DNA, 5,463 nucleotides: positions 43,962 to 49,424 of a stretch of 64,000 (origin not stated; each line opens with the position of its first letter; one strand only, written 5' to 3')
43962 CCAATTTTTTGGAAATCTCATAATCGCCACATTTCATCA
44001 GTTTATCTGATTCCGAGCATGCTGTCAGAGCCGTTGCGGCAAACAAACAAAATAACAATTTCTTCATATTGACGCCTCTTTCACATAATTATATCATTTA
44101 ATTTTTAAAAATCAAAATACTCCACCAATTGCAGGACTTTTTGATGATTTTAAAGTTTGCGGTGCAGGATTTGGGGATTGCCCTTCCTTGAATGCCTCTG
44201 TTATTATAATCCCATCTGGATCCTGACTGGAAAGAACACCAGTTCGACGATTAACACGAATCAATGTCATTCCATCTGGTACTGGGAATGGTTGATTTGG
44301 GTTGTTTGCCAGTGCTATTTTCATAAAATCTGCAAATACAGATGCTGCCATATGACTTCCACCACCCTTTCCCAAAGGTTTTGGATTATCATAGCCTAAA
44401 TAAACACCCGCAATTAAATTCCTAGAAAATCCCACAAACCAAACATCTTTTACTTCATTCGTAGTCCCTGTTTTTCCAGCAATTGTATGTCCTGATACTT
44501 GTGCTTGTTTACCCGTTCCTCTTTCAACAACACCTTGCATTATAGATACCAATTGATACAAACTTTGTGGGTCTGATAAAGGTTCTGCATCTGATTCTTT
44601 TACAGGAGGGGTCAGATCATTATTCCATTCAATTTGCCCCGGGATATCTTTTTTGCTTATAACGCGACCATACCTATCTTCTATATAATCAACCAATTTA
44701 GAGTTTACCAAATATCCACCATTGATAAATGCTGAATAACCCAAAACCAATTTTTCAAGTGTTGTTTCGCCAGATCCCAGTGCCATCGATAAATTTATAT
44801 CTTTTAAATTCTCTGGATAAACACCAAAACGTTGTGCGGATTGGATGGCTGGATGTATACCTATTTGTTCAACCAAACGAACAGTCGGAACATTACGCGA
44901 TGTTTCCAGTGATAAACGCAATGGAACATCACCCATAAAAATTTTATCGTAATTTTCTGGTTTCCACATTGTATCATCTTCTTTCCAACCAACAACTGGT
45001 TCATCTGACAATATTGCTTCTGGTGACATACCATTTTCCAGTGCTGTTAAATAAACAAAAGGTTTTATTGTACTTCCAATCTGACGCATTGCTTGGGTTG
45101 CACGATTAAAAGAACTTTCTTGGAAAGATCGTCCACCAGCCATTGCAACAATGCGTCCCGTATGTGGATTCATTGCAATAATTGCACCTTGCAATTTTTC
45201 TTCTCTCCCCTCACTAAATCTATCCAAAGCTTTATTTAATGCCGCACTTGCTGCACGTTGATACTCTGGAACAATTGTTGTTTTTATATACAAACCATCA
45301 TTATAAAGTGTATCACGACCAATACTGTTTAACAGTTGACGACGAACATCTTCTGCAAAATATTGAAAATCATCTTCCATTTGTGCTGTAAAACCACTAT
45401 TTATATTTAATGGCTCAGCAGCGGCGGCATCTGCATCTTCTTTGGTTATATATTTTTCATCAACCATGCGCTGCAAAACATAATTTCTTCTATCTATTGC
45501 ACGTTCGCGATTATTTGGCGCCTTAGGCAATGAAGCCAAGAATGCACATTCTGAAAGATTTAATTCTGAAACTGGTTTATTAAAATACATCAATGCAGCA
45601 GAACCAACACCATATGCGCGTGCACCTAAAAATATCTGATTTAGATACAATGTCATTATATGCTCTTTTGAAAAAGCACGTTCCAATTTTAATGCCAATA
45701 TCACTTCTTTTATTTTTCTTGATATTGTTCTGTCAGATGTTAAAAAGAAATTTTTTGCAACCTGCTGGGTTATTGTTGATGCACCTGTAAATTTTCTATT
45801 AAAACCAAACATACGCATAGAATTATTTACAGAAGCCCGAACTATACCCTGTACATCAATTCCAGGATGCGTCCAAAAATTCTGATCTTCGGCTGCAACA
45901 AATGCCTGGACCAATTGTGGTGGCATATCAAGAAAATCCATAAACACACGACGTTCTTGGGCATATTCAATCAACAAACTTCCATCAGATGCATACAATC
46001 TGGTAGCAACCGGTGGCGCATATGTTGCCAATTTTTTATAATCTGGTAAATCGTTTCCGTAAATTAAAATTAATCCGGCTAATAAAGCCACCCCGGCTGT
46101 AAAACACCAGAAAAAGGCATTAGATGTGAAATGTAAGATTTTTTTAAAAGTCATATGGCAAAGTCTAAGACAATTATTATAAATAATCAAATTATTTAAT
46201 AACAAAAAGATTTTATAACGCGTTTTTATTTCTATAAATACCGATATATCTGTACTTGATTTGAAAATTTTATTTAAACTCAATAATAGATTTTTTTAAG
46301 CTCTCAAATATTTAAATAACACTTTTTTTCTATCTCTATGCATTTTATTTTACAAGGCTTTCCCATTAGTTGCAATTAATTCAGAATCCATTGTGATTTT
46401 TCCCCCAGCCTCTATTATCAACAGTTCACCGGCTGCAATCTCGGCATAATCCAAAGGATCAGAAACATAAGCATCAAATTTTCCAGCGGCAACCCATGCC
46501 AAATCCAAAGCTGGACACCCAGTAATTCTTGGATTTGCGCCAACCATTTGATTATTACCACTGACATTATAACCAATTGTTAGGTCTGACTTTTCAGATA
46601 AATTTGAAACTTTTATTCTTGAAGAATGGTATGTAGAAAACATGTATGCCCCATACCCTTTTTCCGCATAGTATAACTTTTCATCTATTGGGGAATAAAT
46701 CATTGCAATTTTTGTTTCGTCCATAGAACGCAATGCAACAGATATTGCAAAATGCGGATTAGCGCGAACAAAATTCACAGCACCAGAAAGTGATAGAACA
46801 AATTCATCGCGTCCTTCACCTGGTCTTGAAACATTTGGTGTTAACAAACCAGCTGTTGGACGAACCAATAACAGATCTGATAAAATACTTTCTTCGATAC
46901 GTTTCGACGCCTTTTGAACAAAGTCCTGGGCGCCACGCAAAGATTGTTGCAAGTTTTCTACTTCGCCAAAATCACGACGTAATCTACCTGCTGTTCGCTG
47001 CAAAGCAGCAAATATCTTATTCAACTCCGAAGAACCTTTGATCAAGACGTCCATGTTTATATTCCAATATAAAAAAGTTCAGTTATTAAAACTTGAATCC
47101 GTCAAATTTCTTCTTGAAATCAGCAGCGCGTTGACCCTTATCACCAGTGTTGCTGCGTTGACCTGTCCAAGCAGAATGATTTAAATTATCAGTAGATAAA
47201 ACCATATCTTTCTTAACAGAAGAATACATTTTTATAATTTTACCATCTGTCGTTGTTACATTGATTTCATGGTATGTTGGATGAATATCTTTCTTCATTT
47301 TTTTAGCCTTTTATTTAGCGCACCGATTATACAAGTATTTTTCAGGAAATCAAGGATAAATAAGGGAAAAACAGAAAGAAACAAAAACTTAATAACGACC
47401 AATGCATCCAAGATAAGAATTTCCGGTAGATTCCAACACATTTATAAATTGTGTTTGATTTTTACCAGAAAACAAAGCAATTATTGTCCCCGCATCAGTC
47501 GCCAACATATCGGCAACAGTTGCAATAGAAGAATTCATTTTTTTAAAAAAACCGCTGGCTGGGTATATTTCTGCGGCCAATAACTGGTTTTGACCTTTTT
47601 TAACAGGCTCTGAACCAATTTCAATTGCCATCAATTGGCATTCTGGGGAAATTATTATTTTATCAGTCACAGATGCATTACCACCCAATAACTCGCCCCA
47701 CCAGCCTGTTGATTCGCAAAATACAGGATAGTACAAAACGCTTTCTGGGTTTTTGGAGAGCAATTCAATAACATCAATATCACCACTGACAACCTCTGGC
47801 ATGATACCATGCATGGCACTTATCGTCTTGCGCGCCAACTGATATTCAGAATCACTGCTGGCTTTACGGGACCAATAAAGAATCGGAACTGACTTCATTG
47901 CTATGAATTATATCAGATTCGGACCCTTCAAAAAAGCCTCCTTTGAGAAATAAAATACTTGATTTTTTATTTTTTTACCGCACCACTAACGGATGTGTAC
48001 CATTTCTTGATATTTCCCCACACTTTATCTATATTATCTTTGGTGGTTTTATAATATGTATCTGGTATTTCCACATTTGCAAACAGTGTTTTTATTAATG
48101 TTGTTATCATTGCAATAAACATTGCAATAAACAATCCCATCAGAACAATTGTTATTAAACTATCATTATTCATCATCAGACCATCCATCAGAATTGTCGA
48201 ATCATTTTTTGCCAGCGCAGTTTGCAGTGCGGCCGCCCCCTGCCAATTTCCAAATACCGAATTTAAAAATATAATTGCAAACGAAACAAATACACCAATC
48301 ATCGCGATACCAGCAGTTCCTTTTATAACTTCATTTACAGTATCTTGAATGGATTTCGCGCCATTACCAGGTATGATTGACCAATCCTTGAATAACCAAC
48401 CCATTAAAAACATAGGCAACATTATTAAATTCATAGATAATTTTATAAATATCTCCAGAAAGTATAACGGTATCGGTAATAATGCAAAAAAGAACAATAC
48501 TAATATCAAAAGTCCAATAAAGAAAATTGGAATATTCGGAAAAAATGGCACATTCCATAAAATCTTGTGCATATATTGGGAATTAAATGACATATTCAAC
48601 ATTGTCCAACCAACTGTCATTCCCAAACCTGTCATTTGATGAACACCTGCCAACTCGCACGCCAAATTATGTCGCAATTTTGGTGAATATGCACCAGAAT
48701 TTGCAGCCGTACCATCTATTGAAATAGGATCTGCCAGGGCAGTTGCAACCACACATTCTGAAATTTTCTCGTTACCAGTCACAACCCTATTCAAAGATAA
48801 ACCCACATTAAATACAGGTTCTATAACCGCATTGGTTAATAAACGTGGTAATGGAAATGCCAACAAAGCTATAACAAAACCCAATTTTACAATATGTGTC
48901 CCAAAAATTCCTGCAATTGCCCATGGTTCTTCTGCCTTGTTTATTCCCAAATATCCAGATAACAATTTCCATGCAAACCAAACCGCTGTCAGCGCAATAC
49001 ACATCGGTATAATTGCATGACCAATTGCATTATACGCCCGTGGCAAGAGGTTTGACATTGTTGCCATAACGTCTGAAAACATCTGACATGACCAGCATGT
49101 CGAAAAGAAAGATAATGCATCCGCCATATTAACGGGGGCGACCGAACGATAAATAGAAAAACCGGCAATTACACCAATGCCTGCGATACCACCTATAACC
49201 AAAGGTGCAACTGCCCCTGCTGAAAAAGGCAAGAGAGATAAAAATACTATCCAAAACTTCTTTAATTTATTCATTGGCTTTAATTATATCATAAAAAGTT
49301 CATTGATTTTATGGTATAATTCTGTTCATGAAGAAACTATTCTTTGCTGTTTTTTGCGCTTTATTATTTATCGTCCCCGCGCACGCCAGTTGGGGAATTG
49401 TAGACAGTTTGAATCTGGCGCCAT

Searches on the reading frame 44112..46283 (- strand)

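Call 19: search_protein_families(library=pfam, proteins=[window:44112-46283:-], max_evalue=0.00001)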
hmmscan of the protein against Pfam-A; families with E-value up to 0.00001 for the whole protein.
window:44112-46283:- (723 aa): 2 families
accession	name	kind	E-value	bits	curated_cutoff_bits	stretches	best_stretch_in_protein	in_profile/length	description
PF00912.28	Transgly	-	7.1e-58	195.4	27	1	104-273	5-177/178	Transglycosylase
PF00905.27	Transpeptidase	-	1.2e-30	107.2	22.1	1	366-655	1-299/299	Penicillin binding protein transpeptidase domain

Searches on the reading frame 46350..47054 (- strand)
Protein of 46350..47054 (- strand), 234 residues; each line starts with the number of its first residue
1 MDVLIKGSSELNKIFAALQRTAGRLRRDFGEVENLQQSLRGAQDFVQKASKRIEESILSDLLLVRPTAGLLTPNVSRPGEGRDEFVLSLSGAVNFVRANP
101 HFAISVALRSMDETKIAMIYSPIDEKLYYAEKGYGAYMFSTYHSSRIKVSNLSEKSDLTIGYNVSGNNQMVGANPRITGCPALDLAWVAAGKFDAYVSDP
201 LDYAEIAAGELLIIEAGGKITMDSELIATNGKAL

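Call 19: search_protein_families(library=pfam, proteins=[window:46350-47054:-], max_evalue=0.00001)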
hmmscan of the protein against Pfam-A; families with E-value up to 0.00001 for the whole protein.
window:46350-47054:- (234 aa): 1 family
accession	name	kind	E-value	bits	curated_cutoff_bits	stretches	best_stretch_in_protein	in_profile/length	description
PF00459.30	Inositol_P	-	2.2e-25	90.1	27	1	10-221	4-236/271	Inositol monophosphatase family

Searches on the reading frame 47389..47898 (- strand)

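Call 19: search_protein_families(library=pfam, proteins=[window:47389-47898:-], max_evalue=0.00001)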
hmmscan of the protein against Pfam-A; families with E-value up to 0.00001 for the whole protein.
window:47389-47898:- (169 aa): 0 families

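Call 54: search_protein_families(library=ncbifam, proteins=[window:47389-47898:-], max_evalue=0.1)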
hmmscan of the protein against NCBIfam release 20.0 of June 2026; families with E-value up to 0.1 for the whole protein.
window:47389-47898:- (169 aa): 1 family
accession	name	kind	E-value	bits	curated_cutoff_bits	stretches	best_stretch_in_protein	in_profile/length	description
NF011794.0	PRK15262.1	equivalog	0.02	14.4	132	1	104-161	96-153/200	fimbrial-like protein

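Call 81: search_protein_families(library=pfam, proteins=[window:47389-47898:-], max_evalue=0.1)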
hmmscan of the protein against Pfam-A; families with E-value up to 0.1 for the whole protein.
window:47389-47898:- (169 aa): 0 families

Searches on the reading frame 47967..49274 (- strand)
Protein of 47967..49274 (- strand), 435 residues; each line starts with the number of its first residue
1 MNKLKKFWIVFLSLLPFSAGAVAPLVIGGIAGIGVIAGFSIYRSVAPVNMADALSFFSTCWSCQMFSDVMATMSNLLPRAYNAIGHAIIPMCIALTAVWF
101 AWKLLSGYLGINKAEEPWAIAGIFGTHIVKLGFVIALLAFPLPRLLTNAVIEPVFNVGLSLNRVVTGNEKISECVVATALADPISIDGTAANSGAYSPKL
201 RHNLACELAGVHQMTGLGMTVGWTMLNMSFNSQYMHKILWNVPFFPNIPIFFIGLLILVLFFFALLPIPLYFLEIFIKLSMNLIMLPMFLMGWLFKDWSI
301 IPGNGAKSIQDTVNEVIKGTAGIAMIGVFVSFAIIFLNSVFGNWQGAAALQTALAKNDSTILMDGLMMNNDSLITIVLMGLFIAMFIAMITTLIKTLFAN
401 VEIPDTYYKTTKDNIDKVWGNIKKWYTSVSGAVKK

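Call 19: search_protein_families(library=pfam, proteins=[window:47967-49274:-], max_evalue=0.00001)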
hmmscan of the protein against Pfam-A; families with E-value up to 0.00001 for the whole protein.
window:47967-49274:- (435 aa): 0 families

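Call 52: search_protein_families(library=pfam, proteins=[window:47967-49274:-], max_evalue=0.5)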
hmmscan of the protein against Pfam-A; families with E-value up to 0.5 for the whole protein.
window:47967-49274:- (435 aa): 0 families

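Call 54: search_protein_families(library=ncbifam, proteins=[window:47967-49274:-], max_evalue=0.1)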
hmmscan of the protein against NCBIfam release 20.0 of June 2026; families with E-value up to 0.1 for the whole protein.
window:47967-49274:- (435 aa): 0 families

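Call 76: search_solved_structures(query=A4, max_evalue=5)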
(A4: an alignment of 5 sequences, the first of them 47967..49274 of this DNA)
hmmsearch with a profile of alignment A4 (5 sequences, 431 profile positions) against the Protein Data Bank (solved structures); distinct sequences matched with E-value up to 5: 2.
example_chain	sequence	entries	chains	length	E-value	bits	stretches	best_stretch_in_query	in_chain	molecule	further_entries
5k7v_A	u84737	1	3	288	0.85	11.7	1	285-388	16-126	Designed protein HR00C3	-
9xac_7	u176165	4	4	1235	1.2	11.2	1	133-210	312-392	Ribosomal RNA-processing protein 12-like conserved domain-containing protein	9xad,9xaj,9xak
